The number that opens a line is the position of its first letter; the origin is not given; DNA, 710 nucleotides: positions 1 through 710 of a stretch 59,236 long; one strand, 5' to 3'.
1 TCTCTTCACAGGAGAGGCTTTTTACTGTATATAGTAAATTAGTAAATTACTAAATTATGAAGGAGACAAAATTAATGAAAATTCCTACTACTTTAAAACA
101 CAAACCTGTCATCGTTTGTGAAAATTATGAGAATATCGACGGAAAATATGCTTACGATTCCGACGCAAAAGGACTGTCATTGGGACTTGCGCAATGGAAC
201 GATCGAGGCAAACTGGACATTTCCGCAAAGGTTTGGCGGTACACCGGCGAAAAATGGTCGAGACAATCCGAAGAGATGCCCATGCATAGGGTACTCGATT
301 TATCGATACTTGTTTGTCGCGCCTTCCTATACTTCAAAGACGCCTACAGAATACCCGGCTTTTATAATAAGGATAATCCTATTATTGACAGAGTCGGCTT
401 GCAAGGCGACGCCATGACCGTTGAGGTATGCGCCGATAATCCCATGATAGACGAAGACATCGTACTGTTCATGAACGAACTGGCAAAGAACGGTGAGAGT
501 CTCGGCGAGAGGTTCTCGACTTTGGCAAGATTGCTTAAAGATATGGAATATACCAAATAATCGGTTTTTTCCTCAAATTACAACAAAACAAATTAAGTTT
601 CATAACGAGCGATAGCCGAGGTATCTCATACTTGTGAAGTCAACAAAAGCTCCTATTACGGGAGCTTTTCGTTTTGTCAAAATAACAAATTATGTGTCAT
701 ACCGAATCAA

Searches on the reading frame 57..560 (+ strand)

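Call 7: search_protein_families(library=pfam, proteins=[window:57-560:+], max_evalue=0.001)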
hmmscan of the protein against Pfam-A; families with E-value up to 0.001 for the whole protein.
window:57-560:+ (167 aa): 1 family
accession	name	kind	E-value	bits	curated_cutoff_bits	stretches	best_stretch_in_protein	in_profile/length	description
PF20140.4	DUF6530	-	1.7e-82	275.4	23.7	1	7-165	1-159/159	Family of unknown function (DUF6530)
